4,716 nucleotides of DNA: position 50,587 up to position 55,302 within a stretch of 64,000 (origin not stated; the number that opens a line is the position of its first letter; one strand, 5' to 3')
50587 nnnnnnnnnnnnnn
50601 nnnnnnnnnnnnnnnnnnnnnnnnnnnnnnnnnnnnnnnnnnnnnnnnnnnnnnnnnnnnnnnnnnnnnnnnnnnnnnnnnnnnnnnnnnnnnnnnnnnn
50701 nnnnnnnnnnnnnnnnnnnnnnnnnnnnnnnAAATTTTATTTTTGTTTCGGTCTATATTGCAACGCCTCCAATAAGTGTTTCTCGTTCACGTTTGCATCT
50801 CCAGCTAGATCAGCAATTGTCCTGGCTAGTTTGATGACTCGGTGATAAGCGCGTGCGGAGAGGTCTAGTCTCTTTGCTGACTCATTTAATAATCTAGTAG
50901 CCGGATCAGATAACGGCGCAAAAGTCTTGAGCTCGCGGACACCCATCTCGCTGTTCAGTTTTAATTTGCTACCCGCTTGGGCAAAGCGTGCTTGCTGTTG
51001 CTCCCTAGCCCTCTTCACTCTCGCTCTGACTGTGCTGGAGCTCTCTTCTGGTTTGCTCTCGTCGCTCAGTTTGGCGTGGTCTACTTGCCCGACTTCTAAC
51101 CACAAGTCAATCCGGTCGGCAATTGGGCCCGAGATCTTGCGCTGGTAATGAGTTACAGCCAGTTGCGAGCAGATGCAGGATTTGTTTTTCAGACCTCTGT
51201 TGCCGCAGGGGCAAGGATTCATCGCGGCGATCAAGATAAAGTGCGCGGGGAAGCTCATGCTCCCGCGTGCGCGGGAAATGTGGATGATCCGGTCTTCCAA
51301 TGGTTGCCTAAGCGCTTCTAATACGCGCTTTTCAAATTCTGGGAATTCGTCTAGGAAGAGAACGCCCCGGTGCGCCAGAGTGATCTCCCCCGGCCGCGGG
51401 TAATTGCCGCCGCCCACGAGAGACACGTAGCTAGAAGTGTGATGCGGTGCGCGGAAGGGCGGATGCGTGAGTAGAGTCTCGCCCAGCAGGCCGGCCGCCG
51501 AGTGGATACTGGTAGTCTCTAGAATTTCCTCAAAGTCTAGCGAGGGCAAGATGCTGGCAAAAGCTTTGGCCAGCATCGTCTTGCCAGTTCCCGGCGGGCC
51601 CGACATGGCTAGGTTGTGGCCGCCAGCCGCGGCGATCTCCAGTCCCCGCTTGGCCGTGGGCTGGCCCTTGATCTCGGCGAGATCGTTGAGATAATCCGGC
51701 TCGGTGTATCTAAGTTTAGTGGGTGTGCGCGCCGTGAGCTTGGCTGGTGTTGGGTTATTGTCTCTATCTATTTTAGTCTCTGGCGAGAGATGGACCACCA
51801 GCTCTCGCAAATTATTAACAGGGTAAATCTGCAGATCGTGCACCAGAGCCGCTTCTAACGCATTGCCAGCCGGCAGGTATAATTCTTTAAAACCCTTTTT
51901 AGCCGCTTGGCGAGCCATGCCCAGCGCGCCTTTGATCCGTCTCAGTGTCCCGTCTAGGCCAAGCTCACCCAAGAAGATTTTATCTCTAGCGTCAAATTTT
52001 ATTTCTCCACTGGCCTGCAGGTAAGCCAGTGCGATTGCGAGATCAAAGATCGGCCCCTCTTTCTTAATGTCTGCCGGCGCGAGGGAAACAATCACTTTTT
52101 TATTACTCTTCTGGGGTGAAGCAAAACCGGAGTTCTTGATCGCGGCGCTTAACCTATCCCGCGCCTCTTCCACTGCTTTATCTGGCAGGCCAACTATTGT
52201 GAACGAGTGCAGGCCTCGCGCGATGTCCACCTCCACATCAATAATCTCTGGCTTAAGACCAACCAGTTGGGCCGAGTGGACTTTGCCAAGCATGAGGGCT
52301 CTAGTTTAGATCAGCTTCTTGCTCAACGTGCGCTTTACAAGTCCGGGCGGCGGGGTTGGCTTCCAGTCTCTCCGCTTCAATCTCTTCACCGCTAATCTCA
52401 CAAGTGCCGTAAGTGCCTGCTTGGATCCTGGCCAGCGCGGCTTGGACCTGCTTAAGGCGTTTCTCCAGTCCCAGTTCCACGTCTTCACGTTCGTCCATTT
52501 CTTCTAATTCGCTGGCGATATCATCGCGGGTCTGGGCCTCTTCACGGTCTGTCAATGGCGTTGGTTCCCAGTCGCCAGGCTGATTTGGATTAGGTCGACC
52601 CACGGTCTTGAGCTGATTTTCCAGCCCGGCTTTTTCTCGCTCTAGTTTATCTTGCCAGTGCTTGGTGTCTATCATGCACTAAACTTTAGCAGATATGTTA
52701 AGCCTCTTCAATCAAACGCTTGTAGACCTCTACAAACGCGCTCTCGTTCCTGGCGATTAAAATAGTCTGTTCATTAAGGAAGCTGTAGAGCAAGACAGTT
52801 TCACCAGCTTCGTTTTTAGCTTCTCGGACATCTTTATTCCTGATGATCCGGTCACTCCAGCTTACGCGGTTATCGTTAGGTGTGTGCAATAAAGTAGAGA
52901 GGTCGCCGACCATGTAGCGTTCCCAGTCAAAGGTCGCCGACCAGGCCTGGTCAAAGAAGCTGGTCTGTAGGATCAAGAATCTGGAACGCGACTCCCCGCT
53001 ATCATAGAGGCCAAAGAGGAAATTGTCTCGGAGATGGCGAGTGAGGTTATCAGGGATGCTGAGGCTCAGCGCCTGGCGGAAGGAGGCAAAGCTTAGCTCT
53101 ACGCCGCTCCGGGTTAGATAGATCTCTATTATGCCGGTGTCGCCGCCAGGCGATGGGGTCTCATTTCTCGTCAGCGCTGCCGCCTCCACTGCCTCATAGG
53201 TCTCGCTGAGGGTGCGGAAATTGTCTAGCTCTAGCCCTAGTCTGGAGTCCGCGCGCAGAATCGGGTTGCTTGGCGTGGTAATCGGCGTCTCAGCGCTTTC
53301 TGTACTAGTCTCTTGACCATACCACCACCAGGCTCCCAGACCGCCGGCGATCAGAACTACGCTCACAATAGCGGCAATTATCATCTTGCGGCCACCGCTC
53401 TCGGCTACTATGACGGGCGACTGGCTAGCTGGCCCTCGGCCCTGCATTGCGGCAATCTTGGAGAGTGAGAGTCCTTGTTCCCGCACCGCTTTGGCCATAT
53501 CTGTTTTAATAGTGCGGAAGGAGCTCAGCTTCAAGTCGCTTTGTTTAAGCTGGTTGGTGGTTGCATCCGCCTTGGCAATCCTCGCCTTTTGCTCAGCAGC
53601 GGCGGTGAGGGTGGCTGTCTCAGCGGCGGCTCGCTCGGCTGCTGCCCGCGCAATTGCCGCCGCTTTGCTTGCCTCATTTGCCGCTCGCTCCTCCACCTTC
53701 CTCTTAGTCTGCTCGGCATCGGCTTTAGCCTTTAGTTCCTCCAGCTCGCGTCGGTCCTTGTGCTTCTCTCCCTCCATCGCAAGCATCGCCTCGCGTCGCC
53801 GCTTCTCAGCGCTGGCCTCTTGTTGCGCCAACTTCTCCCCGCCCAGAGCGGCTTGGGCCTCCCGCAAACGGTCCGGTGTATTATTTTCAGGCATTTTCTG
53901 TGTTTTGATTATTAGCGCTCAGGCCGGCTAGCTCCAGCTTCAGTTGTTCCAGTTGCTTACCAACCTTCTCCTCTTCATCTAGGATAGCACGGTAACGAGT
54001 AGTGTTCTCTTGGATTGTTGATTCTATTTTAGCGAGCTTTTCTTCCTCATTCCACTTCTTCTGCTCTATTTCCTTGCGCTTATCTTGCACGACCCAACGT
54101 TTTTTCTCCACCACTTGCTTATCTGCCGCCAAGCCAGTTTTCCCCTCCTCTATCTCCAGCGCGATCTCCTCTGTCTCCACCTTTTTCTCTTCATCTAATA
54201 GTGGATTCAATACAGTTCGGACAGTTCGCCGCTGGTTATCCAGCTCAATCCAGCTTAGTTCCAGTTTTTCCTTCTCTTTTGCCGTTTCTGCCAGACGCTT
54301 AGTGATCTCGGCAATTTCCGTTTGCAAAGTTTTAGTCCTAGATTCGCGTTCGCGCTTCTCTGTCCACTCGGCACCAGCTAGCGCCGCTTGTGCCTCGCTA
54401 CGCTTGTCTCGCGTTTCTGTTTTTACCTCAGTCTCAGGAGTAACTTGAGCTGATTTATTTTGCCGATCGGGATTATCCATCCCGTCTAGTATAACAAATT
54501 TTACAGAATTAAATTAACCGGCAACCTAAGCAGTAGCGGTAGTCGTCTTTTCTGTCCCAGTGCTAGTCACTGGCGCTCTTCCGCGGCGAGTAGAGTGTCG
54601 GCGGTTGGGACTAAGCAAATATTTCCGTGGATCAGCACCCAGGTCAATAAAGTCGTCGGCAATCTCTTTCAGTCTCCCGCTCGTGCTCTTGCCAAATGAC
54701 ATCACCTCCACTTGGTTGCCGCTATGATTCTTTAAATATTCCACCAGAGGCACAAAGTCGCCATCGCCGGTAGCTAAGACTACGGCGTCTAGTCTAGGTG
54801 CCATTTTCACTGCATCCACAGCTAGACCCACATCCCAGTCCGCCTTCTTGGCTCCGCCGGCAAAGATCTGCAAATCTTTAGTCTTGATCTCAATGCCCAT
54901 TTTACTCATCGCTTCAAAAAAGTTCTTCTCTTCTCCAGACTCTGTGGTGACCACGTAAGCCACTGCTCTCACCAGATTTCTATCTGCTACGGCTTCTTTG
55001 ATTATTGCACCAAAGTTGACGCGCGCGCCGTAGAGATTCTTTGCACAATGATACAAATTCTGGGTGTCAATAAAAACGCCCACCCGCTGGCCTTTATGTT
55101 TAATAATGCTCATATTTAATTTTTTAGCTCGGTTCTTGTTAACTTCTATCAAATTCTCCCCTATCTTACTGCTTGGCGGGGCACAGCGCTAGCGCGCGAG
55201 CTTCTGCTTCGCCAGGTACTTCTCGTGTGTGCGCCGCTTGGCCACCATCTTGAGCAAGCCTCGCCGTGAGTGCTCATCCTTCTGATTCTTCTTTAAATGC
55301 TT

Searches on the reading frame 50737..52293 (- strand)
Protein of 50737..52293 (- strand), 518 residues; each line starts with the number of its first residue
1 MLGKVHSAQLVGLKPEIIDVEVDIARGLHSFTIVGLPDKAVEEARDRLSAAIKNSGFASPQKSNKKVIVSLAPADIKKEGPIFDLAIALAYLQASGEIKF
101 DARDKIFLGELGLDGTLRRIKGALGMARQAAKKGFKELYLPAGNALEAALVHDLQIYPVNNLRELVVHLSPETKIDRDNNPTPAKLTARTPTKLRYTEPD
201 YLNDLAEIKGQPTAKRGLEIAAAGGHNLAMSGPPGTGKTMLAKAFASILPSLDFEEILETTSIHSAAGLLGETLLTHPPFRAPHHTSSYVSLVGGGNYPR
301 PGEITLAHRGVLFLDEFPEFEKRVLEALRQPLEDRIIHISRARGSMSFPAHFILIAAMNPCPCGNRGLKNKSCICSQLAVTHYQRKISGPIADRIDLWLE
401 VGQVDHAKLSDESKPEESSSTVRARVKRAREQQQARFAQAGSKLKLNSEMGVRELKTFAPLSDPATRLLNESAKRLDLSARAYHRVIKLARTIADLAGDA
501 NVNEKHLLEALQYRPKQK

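Call 48: search_protein_families(library=pfam, proteins=[window:50737-52293:-], max_evalue=0.00001)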
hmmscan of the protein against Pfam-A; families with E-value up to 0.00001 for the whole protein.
window:50737-52293:- (518 aa): 5 families
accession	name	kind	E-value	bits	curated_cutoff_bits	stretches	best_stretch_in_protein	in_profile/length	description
PF01078.27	Mg_chelatase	-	1.5e-88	296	20.3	1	204-407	1-205/207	Magnesium chelatase, subunit ChlI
PF13541.12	ChlI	-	4.6e-40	136.7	27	1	20-144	1-121/121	Subunit ChlI of Mg-chelatase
PF13335.12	Mg_chelatase_C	-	4.3e-30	104.6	26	1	416-514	1-94/94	Magnesium chelatase, subunit ChlI C-terminal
PF07728.20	AAA_5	-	1.8e-12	47.9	22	1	228-366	2-126/139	AAA domain (dynein-related subfamily)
PF00493.29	MCM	-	2.9e-08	33.5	23.3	1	222-361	54-174/224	MCM P-loop domain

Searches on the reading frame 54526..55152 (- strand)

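Call 68: search_protein_families(library=pfam, proteins=[window:54526-55152:-], max_evalue=0.001)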
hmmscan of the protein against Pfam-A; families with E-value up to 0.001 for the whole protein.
window:54526-55152:- (208 aa): 1 family
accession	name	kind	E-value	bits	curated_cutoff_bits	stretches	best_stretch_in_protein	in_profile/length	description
PF01936.24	NYN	-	4.7e-35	121.7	24.2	1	23-171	1-144/145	NYN domain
